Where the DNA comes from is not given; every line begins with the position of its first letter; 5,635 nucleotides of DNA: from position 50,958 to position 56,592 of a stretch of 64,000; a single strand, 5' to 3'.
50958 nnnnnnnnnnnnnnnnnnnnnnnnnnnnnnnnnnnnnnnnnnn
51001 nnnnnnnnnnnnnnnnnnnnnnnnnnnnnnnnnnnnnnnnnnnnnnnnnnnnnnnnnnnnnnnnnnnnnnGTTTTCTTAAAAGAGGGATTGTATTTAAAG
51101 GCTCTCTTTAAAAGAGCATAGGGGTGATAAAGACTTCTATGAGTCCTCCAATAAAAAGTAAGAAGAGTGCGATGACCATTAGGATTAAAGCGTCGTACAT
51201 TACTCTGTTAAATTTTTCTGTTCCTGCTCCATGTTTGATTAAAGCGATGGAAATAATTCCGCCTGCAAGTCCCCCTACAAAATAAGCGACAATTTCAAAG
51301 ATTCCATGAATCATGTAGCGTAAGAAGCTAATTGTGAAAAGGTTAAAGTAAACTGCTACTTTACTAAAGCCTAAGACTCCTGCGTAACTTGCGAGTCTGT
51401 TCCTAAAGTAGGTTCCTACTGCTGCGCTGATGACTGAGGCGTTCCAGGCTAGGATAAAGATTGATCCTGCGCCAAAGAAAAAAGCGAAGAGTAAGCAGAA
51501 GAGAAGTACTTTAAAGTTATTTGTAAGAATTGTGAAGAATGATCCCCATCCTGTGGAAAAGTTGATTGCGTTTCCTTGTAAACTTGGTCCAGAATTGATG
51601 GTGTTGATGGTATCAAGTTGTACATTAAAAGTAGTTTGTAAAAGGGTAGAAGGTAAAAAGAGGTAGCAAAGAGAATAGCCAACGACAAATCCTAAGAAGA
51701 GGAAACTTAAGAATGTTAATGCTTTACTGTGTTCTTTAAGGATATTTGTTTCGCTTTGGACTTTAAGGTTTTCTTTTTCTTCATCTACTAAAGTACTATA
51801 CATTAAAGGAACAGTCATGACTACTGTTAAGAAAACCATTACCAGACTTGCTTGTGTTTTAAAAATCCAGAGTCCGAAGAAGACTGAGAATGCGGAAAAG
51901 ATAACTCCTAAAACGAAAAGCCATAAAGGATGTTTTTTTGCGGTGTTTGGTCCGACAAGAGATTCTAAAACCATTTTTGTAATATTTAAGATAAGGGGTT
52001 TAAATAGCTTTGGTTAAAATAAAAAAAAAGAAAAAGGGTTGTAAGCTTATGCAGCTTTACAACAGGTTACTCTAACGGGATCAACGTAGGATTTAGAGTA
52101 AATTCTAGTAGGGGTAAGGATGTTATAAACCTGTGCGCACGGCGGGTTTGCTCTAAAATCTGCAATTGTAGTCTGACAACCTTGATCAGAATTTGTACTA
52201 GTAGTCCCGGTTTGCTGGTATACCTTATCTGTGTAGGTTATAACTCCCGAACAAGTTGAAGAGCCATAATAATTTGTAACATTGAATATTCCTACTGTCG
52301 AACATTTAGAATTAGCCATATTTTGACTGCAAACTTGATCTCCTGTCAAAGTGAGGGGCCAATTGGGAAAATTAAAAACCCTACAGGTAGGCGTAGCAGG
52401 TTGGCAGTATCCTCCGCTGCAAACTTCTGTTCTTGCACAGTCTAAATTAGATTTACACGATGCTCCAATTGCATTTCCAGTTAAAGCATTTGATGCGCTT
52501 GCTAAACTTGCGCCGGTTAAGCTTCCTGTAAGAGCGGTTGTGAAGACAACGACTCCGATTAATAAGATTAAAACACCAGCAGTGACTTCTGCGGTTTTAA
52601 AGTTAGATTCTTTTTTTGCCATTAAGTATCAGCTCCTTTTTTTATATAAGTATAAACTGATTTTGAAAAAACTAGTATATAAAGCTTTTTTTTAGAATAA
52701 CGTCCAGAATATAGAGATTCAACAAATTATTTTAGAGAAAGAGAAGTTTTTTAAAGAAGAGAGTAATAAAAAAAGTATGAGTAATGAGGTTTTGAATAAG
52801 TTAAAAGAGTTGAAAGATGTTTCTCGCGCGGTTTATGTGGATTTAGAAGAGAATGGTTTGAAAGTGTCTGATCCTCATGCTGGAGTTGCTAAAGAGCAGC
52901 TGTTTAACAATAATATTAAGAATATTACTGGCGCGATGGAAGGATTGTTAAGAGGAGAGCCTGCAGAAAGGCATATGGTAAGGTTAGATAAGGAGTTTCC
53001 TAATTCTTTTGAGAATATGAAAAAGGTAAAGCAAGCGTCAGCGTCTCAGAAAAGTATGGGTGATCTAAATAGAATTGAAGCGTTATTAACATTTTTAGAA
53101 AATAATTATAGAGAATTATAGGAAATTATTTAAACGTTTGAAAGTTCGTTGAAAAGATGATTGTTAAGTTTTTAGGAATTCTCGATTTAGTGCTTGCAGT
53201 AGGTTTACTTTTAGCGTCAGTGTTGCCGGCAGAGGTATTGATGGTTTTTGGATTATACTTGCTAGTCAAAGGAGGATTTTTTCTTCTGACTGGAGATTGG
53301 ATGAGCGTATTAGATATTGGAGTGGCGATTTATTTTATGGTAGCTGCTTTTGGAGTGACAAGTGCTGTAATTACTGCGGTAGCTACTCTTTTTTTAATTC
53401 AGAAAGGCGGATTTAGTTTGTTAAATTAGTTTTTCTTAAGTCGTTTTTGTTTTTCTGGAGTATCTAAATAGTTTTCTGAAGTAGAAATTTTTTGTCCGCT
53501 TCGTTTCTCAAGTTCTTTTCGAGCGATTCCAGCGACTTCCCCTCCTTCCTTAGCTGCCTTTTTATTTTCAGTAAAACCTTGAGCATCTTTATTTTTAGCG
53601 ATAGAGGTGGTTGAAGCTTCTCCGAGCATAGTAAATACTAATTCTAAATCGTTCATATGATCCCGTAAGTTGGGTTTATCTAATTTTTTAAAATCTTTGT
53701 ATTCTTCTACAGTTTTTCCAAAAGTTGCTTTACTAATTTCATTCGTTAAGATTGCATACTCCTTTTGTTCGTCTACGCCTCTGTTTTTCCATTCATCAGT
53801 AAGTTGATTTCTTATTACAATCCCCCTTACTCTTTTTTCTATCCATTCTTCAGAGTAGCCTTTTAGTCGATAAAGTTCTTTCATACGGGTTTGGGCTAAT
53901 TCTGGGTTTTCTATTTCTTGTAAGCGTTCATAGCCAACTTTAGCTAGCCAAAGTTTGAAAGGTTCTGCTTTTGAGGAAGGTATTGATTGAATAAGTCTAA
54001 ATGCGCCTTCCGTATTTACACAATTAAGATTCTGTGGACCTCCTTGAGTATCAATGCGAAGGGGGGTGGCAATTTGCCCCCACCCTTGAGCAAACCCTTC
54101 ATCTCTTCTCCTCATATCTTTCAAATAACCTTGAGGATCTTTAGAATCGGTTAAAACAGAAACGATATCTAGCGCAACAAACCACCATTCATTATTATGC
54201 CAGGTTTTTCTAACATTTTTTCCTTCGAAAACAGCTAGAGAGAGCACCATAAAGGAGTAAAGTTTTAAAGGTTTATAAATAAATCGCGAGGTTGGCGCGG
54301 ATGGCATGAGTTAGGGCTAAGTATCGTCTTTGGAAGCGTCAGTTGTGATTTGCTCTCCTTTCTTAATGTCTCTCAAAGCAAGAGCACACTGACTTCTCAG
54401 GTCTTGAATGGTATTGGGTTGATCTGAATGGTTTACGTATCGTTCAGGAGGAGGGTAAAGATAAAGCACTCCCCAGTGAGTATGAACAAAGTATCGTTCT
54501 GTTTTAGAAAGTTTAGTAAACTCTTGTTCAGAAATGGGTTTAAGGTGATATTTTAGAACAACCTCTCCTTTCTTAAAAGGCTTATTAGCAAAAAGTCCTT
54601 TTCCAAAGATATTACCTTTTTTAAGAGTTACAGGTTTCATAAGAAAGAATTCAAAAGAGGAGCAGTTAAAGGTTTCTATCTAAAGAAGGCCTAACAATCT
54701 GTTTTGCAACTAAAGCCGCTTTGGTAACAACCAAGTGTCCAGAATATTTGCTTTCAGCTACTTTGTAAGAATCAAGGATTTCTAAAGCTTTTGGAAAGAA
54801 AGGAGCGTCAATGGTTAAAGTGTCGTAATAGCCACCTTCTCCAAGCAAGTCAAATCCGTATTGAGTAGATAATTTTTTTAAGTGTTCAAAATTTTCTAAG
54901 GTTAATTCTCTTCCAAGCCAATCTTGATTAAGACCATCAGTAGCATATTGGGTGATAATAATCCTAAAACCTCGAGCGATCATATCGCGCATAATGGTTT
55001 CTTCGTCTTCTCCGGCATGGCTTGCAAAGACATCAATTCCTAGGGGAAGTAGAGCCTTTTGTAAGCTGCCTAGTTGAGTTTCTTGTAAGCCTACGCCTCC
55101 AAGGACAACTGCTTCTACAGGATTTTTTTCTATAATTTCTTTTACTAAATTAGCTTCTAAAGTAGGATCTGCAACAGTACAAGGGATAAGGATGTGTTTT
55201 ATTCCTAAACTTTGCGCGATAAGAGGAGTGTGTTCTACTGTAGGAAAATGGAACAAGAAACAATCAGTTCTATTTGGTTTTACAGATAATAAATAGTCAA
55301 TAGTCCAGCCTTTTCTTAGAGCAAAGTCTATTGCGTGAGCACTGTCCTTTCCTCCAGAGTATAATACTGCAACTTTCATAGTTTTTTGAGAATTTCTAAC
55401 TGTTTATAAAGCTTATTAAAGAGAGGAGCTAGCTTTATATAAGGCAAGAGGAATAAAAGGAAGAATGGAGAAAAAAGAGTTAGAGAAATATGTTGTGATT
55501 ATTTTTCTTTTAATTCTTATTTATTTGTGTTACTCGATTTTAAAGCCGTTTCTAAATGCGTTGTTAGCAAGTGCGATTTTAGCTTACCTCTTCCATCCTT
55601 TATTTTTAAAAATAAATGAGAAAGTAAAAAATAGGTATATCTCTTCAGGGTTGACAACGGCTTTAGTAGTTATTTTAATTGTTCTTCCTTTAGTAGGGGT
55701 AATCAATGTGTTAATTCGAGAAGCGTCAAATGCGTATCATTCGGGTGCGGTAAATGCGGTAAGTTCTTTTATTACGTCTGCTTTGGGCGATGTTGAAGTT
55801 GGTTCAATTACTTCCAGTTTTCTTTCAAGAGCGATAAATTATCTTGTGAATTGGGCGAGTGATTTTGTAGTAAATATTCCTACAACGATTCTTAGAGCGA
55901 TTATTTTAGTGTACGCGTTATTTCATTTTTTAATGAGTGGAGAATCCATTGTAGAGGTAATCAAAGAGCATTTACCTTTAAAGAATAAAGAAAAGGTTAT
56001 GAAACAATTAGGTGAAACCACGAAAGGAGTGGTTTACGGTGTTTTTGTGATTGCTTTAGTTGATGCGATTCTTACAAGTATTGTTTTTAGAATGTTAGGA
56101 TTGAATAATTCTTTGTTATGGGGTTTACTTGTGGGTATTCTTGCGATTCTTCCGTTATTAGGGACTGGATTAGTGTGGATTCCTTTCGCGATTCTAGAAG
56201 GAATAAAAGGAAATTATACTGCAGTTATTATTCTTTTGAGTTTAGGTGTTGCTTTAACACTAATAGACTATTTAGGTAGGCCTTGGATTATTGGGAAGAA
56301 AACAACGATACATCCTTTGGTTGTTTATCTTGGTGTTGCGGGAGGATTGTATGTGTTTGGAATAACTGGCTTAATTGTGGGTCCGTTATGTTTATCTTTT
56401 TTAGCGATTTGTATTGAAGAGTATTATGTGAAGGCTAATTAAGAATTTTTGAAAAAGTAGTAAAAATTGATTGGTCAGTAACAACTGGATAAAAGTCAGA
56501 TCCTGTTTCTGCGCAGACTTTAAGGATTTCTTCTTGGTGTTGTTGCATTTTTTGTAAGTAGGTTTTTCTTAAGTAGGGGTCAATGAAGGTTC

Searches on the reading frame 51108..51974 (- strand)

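Call 8: search_protein_families(library=pfam, proteins=[window:51108-51974:-], max_evalue=0.01)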
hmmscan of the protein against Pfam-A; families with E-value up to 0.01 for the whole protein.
window:51108-51974:- (288 aa): 1 family
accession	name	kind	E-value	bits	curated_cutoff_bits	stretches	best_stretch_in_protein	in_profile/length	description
PF01944.22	SpoIIM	-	2e-16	60.8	26.9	1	90-285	3-163/163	Stage II sporulation protein M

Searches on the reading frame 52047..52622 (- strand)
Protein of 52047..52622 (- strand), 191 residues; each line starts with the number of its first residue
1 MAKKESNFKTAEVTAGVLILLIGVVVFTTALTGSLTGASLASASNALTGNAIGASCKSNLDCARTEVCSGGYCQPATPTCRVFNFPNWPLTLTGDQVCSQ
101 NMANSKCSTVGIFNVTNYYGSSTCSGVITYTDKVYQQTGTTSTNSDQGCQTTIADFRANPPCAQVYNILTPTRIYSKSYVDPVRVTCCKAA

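Call 8: search_protein_families(library=pfam, proteins=[window:52047-52622:-], max_evalue=0.01)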
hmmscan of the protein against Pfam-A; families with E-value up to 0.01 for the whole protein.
window:52047-52622:- (191 aa): 2 families
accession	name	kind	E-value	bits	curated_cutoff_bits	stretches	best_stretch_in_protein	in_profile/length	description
PF23416.1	DUF7107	-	0.0041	17.8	24.6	1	55-79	1-25/48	Domain of unknown function (DUF7107)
PF24418.1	DUF7550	-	0.0091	16.1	27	0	6-27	31-52/59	Family of unknown function (DUF7550)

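Call 22: search_protein_families(library=ncbifam, proteins=[window:52050-52622:-], max_evalue=0.001)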
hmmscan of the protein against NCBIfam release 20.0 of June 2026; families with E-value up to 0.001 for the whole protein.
window:52050-52622:- (191 aa): 0 families

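Call 89: predict_structure(alignment_id=A9)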
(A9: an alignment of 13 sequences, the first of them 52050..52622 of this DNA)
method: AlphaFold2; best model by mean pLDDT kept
length: 191 residues; sequences in the alignment: 13
mean_pLDDT: 50.7   pTM: 0.30
mean pLDDT of the five models: 50.7, 49.1, 47.8, 46.6, 45.9
residues with pLDDT >= 90: 1; 70-90: 43; 50-70: 30; < 50: 117
segments of 3 or more residues with pLDDT < 50: 42-47, 86-191
pLDDT, mean of each block of 10 residues (from residue 1): 55 76 86 61 48 77 84 71 58 41 37 33 37 33 36 38 34 30 30 34
secondary structure, 60 per line:
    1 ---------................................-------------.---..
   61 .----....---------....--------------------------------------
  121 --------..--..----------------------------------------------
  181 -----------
elements in order: H10-41 E66-69 E79-82

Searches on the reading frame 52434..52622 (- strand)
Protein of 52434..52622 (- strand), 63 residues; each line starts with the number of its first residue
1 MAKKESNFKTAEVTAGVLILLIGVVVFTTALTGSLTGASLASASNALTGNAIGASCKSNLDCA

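Call 19: find_related_loci(query=window:52434-52622:-, collection=genome_contigs, flank=6000)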
Query seq(63 aa) (63 aa) in genome_contigs; peptide patterns used: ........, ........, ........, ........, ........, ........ (x = any residue, [..] = any of these).
599 stretches matched a pattern, but none encodes a relative of the query by tblastn (E <= 1e-3).
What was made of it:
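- Tried and rejected: Genome-collection scan with the module peptide found no relative (call 19).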

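Call 24: find_related_loci(query=window:52434-52622:-, collection=metagenome_contigs, flank=6000)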
Query seq(63 aa) (63 aa) in metagenome_contigs; peptide patterns used: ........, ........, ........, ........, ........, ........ (x = any residue, [..] = any of these).
600 stretches matched a pattern, but none encodes a relative of the query by tblastn (E <= 1e-3).

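Call 68: search_protein_families(library=pfam, proteins=[window:52458-52622:-], max_evalue=10)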
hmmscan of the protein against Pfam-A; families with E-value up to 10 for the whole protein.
seq(55 aa): 1 family
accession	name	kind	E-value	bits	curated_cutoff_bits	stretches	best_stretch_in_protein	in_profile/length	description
PF24418.1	DUF7550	-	0.0012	19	27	1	6-27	31-52/59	Family of unknown function (DUF7550)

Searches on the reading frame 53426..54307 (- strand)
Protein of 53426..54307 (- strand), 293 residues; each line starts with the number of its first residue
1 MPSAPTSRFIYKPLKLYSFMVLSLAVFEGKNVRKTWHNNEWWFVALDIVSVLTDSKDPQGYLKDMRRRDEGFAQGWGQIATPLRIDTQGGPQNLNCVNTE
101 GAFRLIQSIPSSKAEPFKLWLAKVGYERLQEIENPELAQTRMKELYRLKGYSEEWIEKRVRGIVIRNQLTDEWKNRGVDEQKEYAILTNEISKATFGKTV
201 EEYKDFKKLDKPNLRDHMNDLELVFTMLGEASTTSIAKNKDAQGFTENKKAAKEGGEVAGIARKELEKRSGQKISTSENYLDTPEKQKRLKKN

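Call 22: search_protein_families(library=ncbifam, proteins=[window:53426-54307:-], max_evalue=0.001)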
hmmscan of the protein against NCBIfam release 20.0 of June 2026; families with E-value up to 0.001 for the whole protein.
window:53426-54307:- (293 aa): 1 family
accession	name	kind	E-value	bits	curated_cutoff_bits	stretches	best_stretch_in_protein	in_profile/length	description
NF008573.0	PRK11525.1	equivalog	0.00018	21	242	1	153-268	136-250/288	DNA damage-inducible protein D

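Call 36: search_protein_families(library=pfam, proteins=[window:53426-54307:-], max_evalue=0.001)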
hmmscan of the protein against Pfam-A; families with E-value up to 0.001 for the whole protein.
window:53426-54307:- (293 aa): 1 family
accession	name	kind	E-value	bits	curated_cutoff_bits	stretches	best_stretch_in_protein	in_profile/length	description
PF02498.22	Bro-N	-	3.3e-12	47.3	25.6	1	31-123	1-92/96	BRO family, N-terminal domain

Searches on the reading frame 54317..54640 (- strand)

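Call 80: search_protein_families(library=pfam, proteins=[window:54317-54640:-], max_evalue=0.001)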
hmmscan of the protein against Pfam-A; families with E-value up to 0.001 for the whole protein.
window:54317-54640:- (107 aa): 1 family
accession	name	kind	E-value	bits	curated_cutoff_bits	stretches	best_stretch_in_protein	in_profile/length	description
PF00856.33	SET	-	1.1e-12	48.7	22.4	1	13-101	1-103/105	SET domain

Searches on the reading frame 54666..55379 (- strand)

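Call 22: search_protein_families(library=ncbifam, proteins=[window:54666-55379:-], max_evalue=0.001)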
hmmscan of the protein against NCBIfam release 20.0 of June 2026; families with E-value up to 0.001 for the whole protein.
window:54666-55379:- (237 aa): 3 families
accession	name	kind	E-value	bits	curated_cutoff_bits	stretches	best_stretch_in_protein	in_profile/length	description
TIGR03679.1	Dph6_archaeal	equivalog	1.9e-45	154.8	197.3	1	4-220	1-217/218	diphthine--ammonia ligase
NF052346.1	PAB0415_fam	hypoth_equivalog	7.6e-16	58.5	250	1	6-211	3-198/205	PAB0415 family putative ATP pyrophosphatase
NF052347.1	TTX_0299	hypoth_equivalog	5.3e-06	26.2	250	1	5-202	2-185/200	TTX_0299 family putative ATP pyrophosphatase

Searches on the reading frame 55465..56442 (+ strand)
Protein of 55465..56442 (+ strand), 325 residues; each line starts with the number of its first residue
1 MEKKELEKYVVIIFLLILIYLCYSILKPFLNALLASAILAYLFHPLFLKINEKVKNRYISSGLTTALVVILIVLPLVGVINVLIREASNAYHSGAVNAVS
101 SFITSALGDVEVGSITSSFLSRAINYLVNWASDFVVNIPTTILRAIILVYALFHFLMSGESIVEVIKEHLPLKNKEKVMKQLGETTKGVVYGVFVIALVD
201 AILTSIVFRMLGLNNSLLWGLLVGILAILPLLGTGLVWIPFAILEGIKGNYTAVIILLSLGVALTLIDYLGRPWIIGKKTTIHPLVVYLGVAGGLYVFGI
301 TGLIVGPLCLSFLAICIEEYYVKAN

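Call 80: search_protein_families(library=pfam, proteins=[window:55465-56442:+], max_evalue=0.001)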
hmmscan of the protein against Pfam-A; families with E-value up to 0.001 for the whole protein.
window:55465-56442:+ (325 aa): 1 family
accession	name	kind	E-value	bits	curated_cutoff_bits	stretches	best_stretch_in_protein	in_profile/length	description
PF01594.21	AI-2E_transport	-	2.5e-41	142.4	34.3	1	11-320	3-326/327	AI-2E family transporter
